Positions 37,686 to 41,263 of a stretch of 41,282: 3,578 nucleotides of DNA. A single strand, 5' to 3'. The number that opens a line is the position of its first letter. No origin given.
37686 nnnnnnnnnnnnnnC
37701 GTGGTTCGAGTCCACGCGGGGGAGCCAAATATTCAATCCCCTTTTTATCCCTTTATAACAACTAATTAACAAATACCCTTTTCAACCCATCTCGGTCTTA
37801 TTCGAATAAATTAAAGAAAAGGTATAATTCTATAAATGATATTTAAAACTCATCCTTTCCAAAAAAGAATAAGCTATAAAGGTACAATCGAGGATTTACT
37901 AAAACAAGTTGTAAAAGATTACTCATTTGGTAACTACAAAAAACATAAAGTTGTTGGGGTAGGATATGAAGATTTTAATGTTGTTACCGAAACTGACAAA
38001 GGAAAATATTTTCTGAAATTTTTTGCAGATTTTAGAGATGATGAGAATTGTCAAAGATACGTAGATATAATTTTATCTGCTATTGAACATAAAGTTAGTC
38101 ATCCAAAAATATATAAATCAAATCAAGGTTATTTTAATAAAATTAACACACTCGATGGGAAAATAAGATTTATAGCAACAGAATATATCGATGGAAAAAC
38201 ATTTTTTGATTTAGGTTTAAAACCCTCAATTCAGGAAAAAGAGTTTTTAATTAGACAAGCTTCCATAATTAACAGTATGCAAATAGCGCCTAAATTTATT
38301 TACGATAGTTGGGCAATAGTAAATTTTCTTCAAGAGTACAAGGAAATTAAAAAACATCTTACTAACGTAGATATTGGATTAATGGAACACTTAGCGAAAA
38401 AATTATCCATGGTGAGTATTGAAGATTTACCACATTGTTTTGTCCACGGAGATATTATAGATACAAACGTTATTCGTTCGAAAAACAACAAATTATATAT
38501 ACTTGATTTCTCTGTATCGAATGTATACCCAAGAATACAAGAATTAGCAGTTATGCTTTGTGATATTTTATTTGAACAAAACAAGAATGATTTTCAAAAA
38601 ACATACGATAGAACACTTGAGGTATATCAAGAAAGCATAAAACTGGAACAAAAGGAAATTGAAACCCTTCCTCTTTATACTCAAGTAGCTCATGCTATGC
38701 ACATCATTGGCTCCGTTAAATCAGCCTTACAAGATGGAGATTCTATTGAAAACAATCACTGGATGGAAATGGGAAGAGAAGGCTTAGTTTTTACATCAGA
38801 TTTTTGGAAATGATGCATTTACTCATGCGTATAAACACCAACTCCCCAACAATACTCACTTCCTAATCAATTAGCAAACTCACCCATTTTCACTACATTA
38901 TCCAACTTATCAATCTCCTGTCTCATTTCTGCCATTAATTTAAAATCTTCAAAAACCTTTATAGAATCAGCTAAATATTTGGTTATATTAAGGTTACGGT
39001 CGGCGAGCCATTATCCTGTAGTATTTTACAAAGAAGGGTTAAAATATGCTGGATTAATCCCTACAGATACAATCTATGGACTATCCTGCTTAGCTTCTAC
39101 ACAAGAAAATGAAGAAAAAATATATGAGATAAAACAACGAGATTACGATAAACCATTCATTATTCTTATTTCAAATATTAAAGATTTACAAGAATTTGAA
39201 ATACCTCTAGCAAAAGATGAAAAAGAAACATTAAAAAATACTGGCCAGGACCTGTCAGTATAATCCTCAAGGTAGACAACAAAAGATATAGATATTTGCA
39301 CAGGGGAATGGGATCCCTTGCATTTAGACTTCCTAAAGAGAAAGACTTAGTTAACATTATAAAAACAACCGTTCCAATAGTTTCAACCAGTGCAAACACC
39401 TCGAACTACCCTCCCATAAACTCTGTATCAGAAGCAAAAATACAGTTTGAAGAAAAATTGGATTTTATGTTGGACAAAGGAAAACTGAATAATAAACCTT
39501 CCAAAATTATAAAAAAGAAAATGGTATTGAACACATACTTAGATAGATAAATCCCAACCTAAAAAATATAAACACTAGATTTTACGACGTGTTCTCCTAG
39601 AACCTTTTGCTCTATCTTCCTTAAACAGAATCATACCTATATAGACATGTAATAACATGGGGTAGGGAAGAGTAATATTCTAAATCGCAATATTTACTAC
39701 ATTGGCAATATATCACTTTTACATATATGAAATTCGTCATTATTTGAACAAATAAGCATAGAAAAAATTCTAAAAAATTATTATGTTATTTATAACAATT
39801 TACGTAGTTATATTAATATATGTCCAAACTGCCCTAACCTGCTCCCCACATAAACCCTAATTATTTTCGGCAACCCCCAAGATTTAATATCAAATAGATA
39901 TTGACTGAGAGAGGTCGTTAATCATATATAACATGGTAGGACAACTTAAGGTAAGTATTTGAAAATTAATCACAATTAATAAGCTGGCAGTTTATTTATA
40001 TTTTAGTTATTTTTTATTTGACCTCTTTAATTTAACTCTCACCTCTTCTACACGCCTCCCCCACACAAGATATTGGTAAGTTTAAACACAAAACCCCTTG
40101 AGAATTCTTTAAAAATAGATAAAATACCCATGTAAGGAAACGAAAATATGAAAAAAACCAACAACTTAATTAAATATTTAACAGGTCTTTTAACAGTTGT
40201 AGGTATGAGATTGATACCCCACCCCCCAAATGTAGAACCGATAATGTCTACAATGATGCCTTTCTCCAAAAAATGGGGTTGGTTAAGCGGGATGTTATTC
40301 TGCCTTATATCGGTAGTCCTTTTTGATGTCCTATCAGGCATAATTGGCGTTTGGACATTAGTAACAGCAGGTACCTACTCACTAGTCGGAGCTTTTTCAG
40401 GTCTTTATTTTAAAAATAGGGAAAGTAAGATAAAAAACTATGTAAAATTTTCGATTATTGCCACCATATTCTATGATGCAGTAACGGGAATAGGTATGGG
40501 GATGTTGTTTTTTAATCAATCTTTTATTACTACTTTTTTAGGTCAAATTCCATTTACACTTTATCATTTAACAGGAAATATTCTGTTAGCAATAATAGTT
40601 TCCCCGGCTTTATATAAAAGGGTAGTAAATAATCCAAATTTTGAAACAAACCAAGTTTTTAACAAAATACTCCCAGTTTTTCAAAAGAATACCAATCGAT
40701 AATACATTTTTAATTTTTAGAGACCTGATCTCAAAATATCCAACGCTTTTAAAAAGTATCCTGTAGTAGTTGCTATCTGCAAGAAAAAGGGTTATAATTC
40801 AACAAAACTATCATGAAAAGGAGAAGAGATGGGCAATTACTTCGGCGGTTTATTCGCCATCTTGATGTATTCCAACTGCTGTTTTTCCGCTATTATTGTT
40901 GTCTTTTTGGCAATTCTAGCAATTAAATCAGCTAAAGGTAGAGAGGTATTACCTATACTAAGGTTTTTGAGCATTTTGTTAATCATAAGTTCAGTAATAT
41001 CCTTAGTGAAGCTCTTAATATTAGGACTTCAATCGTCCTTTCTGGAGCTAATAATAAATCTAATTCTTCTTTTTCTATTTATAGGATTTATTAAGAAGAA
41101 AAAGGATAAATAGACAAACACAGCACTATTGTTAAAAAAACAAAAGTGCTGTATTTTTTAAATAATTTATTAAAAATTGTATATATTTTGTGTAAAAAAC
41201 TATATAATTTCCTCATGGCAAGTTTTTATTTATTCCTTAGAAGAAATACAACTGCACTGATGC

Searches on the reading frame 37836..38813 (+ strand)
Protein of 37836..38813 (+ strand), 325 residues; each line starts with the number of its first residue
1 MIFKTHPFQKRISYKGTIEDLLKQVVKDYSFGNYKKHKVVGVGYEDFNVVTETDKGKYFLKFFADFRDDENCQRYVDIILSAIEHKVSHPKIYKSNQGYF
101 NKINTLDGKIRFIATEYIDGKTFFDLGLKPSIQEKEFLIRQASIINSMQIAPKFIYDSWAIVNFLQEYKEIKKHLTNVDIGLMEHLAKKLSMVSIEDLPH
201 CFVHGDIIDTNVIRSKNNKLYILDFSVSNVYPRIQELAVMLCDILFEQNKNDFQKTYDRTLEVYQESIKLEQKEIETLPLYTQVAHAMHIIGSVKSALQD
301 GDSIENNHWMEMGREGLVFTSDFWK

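Call 21: search_protein_families(library=pfam, proteins=[window:37836-38813:+], max_evalue=0.01)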
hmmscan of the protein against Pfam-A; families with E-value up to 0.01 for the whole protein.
window:37836-38813:+ (325 aa): 2 families
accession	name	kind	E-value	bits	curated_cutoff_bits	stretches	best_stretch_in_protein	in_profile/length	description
PF01636.29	APH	-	4.3e-12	46.7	23.2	1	39-259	4-227/239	Phosphotransferase enzyme family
PF03109.22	ABC1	-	0.0068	16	22.9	0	189-250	174-237/244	ABC1 atypical kinase-like domain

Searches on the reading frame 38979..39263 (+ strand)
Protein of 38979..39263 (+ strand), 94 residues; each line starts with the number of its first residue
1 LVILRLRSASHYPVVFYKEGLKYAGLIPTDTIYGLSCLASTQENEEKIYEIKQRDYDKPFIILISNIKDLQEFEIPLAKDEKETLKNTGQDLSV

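Call 21: search_protein_families(library=pfam, proteins=[window:38979-39263:+], max_evalue=0.01)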
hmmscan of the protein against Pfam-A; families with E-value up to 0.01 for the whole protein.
window:38979-39263:+ (94 aa): 1 family
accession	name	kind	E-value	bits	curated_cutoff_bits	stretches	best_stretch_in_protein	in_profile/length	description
PF01300.24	Sua5_yciO_yrdC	-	7.3e-14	52.1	25.1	1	26-75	10-59/178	Telomere recombination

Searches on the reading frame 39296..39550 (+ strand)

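Call 79: search_protein_families(library=ncbifam, proteins=[window:39296-39550:+], max_evalue=0.1)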
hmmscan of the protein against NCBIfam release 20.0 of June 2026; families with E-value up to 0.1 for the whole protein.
window:39296-39550:+ (84 aa): 2 families
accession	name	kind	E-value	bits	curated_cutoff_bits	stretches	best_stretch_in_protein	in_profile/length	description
TIGR00057.1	TIGR00057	equivalog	4.1e-10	39.2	123.2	1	6-73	110-179/202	L-threonylcarbamoyladenylate synthase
NF007919.1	PRK10634.1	equivalog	1.1e-08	34.8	175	1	7-73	101-168/176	L-threonylcarbamoyladenylate synthase type 1 TsaC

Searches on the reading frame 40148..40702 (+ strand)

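Call 21: search_protein_families(library=pfam, proteins=[window:40148-40702:+], max_evalue=0.01)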
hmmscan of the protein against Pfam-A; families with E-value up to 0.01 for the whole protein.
window:40148-40702:+ (184 aa): 2 families
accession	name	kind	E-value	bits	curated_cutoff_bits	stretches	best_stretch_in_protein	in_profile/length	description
PF20221.3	DUF6580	-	9.3e-06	26.4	27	1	10-151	10-148/162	Family of unknown function (DUF6580)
PF07155.17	ECF-ribofla_trS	-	2.2e-05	24.9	26.7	1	14-153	16-168/172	ECF-type riboflavin transporter, S component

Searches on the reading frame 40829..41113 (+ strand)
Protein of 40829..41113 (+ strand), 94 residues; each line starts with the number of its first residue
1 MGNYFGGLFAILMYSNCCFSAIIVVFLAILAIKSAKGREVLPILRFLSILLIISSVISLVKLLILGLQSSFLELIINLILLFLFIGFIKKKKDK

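Call 21: search_protein_families(library=pfam, proteins=[window:40829-41113:+], max_evalue=0.01)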
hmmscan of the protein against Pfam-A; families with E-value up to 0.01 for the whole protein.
window:40829-41113:+ (94 aa): 0 families

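Call 56: search_protein_families(library=pfam, proteins=[window:40829-41113:+], max_evalue=1)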
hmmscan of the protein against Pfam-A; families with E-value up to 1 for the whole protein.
window:40829-41113:+ (94 aa): 1 family
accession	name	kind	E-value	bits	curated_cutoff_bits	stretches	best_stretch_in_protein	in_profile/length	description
PF01027.25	Bax1-I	-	0.088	13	34.1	1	19-88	102-166/207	Inhibitor of apoptosis-promoting Bax1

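Call 79: search_protein_families(library=ncbifam, proteins=[window:40829-41113:+], max_evalue=0.1)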
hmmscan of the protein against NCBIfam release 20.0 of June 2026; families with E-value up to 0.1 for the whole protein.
window:40829-41113:+ (94 aa): 0 families
